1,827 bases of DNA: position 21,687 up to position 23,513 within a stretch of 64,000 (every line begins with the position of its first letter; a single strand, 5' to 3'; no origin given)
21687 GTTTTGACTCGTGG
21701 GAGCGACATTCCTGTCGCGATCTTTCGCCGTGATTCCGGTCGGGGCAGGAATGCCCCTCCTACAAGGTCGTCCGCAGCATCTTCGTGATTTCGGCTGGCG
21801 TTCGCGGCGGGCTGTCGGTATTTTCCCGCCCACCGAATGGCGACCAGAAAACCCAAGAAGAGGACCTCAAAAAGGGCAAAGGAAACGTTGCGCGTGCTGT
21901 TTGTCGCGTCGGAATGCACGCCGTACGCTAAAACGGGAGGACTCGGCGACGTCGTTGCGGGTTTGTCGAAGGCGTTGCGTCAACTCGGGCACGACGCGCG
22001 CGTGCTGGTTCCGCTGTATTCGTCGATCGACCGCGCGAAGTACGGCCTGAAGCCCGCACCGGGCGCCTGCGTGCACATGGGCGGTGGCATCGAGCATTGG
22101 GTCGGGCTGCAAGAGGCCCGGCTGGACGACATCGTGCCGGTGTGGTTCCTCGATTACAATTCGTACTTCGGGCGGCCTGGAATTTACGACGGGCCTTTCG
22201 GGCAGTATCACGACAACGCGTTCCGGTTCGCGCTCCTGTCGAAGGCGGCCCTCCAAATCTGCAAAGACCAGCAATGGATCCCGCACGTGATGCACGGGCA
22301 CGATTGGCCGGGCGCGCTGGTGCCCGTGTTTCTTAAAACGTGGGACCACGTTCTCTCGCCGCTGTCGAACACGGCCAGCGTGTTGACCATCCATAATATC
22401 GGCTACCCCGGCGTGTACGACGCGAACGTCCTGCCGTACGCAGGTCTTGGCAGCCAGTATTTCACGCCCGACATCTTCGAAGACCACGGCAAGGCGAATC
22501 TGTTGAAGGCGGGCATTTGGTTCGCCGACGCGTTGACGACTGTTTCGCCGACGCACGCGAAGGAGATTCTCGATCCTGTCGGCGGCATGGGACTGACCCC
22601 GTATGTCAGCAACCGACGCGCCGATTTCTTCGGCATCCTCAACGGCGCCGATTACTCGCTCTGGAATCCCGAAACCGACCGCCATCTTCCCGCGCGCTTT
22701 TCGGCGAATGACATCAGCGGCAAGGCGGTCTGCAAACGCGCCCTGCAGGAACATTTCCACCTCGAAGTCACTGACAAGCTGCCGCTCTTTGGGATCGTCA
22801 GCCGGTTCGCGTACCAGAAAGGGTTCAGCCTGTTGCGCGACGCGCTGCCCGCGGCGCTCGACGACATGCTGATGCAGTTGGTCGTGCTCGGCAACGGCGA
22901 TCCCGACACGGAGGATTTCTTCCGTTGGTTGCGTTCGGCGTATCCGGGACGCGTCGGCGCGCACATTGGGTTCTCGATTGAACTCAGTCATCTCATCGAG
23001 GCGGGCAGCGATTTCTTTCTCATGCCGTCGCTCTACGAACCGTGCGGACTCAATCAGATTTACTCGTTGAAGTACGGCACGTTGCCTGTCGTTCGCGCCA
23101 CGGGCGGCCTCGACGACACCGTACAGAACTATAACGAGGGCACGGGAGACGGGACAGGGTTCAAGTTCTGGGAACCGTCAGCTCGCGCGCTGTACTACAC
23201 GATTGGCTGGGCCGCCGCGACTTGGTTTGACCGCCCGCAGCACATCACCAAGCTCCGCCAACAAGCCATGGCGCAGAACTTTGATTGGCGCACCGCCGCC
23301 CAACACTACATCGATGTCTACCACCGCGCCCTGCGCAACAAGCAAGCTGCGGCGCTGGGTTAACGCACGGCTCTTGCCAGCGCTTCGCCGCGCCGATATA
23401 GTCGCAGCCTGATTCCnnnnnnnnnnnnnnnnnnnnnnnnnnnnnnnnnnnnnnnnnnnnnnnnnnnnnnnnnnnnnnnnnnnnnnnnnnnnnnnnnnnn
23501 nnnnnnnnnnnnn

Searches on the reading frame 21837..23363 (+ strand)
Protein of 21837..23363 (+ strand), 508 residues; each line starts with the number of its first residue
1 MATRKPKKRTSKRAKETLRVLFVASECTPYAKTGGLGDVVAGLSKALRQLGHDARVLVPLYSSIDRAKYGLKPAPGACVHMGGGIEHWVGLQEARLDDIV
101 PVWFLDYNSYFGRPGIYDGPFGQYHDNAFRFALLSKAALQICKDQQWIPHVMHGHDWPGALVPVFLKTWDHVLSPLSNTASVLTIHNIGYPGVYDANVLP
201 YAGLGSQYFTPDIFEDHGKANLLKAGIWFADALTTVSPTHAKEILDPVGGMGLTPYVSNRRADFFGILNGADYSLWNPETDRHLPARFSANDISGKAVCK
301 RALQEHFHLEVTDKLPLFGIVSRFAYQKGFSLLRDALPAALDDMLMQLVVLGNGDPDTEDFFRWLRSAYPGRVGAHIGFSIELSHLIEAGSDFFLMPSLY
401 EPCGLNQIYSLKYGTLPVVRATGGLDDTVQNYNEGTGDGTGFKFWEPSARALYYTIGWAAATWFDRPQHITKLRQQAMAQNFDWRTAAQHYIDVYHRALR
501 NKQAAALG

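Call 8: search_protein_families(library=pfam, proteins=[window:21837-23363:+], max_evalue=0.001)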
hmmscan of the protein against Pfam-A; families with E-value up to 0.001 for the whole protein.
window:21837-23363:+ (508 aa): 5 families
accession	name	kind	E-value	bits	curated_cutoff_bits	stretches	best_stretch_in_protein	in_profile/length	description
PF08323.17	Glyco_transf_5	-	1.7e-70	237.9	22.7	1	19-255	1-235/239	Starch synthase catalytic domain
PF00534.26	Glycos_transf_1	-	9.3e-10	38.7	26.4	1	307-435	7-137/172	Glycosyl transferases group 1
PF13692.12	Glyco_trans_1_4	-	3.4e-06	27.8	27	1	317-434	3-120/142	Glycosyl transferases group 1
PF13579.12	Glyco_trans_4_4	-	4.1e-05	24.4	29.7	1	34-245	1-143/158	Glycosyl transferase 4-like domain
PF13439.12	Glyco_transf_4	-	0.00016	22.2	28.5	0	34-246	2-150/170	Glycosyltransferase Family 4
